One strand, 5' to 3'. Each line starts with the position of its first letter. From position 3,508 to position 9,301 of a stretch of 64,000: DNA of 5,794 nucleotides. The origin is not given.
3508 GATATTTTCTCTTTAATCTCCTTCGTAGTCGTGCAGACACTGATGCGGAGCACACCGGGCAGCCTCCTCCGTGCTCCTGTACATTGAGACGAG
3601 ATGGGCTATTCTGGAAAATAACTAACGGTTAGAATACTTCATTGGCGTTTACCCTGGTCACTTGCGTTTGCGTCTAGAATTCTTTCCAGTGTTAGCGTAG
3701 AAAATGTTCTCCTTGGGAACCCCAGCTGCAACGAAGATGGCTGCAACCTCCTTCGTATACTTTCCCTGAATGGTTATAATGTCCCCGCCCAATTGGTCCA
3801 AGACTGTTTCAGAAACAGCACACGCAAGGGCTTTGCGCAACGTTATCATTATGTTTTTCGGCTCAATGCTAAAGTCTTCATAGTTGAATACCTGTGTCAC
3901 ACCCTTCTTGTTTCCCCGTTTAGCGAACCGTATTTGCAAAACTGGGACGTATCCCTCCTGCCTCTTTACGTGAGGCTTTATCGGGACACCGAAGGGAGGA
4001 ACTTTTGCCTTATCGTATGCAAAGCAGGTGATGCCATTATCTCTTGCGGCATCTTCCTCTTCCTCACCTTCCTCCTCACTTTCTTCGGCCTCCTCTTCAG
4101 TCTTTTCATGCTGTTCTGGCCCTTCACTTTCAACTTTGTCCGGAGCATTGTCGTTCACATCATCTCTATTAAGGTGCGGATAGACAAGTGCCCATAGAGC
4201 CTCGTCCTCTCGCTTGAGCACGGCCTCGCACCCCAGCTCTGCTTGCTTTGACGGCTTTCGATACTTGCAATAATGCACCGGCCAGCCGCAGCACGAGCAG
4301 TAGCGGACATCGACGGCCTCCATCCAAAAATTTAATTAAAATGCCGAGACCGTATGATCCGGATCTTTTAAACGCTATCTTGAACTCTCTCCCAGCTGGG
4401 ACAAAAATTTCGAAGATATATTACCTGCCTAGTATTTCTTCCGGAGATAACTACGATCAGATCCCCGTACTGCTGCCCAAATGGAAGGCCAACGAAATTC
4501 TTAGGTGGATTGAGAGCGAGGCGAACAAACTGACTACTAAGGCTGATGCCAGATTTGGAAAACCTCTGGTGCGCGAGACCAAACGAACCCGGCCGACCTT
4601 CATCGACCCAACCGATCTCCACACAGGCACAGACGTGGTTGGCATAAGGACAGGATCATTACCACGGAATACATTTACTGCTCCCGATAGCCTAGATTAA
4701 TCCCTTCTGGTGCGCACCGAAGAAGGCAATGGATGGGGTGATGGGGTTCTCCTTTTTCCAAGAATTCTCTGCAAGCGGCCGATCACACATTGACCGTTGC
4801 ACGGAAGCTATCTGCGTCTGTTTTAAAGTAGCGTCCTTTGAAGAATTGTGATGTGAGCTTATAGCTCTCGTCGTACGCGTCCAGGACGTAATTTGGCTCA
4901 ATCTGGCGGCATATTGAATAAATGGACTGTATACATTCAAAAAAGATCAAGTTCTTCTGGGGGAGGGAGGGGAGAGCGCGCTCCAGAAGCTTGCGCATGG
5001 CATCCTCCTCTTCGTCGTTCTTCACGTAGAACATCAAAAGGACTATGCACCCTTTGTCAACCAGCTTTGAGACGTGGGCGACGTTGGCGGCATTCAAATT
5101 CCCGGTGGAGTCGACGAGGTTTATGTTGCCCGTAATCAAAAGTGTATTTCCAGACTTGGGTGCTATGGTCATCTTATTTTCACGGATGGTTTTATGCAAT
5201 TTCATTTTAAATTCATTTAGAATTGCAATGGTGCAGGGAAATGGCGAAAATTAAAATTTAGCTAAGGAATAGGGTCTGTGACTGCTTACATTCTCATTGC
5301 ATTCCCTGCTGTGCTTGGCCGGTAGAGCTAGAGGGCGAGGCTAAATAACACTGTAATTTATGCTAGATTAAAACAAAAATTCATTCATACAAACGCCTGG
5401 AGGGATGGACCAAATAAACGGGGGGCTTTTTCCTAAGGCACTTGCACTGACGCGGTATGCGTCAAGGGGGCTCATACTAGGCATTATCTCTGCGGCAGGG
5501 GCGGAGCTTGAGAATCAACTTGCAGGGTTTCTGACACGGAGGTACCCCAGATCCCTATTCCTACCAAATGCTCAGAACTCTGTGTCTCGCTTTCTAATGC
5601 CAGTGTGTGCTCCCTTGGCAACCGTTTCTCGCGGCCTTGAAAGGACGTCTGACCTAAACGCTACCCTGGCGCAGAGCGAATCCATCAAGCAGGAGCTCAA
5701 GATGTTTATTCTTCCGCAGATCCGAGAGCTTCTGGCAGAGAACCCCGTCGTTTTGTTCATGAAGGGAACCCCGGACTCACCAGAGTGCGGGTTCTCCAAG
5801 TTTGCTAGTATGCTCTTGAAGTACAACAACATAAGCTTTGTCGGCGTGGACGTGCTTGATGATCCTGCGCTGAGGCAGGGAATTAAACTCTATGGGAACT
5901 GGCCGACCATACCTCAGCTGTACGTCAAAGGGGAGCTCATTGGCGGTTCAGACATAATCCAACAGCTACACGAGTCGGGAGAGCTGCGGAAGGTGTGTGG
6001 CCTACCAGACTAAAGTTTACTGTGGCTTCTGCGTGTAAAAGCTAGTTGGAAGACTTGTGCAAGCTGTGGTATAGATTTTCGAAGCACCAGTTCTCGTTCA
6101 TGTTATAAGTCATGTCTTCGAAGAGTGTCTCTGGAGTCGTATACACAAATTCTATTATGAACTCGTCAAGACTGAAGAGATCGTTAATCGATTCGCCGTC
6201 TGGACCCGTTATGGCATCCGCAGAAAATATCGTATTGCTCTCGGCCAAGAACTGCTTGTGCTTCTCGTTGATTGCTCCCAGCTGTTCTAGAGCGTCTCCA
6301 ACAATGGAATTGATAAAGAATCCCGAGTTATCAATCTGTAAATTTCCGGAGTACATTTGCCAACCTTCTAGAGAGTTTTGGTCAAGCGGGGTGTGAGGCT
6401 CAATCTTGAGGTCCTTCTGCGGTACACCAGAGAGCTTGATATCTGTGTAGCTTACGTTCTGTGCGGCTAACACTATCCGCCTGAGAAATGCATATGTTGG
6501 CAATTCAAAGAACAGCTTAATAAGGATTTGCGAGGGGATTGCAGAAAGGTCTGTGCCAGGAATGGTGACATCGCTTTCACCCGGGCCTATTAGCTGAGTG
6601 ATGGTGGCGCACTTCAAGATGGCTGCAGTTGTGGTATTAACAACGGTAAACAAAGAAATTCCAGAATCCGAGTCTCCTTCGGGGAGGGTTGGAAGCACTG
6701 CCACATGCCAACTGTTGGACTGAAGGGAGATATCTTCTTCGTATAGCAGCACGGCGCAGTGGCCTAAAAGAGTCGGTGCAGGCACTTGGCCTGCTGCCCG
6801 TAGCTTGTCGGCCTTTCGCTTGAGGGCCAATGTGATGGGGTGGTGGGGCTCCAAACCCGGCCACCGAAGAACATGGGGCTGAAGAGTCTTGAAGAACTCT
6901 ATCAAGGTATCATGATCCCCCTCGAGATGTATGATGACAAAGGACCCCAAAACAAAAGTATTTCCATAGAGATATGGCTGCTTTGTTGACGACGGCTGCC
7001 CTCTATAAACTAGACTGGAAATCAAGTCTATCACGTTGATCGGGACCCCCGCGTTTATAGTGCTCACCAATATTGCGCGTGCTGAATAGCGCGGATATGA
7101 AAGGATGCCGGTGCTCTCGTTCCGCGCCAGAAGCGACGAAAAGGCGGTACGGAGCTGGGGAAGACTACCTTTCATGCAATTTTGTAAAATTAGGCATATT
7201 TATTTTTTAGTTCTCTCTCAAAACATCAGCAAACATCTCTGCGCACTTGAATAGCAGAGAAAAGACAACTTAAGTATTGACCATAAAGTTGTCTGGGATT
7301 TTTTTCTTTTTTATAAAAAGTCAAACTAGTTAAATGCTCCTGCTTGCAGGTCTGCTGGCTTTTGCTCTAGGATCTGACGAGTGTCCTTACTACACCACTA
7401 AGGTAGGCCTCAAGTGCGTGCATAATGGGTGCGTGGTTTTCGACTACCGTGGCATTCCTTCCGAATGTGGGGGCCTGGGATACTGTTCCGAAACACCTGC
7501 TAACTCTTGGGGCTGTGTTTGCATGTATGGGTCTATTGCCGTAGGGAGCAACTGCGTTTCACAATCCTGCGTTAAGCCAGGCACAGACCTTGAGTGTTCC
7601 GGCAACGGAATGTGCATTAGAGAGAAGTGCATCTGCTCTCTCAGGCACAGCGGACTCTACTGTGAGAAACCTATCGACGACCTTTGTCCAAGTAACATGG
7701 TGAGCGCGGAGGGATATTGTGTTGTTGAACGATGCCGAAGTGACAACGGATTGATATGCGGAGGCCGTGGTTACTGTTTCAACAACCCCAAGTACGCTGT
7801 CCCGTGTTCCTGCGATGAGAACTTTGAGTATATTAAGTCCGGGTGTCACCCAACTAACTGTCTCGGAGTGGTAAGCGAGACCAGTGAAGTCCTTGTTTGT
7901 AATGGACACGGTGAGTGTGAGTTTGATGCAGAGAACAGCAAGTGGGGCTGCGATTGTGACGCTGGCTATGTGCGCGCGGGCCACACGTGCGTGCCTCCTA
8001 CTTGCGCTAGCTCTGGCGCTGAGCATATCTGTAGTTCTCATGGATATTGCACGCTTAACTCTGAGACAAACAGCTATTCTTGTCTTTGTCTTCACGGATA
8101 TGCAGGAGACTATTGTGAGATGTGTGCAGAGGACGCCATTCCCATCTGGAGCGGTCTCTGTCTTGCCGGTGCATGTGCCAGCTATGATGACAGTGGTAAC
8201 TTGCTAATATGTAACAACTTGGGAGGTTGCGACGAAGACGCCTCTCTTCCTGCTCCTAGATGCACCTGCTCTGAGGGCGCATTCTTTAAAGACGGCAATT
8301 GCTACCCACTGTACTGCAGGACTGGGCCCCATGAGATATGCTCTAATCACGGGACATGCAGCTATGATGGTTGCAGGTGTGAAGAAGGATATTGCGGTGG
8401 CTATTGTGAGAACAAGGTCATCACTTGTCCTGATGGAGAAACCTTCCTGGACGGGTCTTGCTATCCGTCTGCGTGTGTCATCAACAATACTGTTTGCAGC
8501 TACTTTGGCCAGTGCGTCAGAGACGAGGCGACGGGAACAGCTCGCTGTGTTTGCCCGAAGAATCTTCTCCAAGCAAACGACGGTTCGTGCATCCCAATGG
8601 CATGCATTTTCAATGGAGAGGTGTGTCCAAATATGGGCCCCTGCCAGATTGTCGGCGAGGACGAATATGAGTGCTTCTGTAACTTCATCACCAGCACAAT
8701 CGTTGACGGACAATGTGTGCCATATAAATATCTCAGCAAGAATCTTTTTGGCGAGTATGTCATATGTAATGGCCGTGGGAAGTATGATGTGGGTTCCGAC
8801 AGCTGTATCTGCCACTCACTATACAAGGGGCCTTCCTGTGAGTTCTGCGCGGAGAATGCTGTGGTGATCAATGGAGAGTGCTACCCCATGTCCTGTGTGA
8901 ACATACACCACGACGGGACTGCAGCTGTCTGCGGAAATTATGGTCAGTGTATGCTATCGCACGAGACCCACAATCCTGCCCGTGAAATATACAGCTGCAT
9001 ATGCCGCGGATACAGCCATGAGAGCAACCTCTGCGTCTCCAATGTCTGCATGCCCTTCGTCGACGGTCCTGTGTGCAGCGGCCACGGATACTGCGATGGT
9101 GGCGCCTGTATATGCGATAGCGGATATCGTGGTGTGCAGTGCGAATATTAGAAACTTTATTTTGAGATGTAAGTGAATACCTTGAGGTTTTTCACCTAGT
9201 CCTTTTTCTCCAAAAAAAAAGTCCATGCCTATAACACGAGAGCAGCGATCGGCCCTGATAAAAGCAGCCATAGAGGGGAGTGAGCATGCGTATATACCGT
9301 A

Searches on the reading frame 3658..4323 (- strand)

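Call 54: search_protein_families(library=pfam, proteins=[window:3658-4323:-], max_evalue=0.001)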
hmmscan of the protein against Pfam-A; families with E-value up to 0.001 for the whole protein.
window:3658-4323:- (221 aa): 2 families
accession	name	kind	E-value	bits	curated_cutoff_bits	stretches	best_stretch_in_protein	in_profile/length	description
PF01253.27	SUI1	-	1.3e-13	51.6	25.5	1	128-203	4-77/77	Translation initiation factor SUI1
PF21023.2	DENR_N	-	0.00089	19.3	25.3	0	6-26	1-21/37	DENR, N-terminal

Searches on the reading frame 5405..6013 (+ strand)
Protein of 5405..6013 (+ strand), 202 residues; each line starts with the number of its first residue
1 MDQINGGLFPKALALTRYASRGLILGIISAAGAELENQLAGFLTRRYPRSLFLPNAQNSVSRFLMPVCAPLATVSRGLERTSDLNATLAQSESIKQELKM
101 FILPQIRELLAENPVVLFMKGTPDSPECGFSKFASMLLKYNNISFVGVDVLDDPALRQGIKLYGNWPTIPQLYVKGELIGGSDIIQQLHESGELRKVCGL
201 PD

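Call 54: search_protein_families(library=pfam, proteins=[window:5405-6013:+], max_evalue=0.001)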
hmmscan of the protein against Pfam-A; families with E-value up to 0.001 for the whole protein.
window:5405-6013:+ (202 aa): 1 family
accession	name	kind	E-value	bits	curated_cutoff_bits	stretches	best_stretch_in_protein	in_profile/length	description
PF00462.30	Glutaredoxin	-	1.1e-17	64.4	22.9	1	115-179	1-60/60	Glutaredoxin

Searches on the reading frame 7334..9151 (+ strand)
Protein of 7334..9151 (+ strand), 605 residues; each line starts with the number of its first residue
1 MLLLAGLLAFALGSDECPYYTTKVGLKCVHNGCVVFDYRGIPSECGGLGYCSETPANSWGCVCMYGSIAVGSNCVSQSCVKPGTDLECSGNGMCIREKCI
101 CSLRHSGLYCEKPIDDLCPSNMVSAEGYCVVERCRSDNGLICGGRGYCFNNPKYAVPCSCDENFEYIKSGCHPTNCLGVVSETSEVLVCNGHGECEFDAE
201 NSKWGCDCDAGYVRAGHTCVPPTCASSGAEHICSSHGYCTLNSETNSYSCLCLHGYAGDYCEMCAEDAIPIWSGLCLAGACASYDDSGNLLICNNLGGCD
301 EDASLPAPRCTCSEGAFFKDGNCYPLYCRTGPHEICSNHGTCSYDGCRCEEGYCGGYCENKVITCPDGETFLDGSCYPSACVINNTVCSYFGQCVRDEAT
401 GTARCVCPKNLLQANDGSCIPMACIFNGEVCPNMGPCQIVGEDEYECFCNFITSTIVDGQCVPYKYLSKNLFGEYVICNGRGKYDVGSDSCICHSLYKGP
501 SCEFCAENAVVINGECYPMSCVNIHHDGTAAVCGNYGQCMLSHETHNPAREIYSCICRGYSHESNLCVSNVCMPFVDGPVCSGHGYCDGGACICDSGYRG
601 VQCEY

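Call 54: search_protein_families(library=pfam, proteins=[window:7334-9151:+], max_evalue=0.001)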
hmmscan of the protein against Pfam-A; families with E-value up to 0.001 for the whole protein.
window:7334-9151:+ (605 aa): 4 families
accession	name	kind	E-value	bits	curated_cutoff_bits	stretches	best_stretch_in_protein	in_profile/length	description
PF07974.19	EGF_2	-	1.1e-11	45.3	22.1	1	578-603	5-32/32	EGF-like domain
PF23106.1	EGF_Teneurin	-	1.7e-10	41.2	24.3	2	579-604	3-28/30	Teneurin-like EGF domain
PF25024.1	EGF_TEN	-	3.8e-08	33.7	65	0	42-265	31-225/234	Teneurin EGF domain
PF00008.33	EGF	-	0.00029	21.5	21.5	1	224-260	1-32/32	EGF-like domain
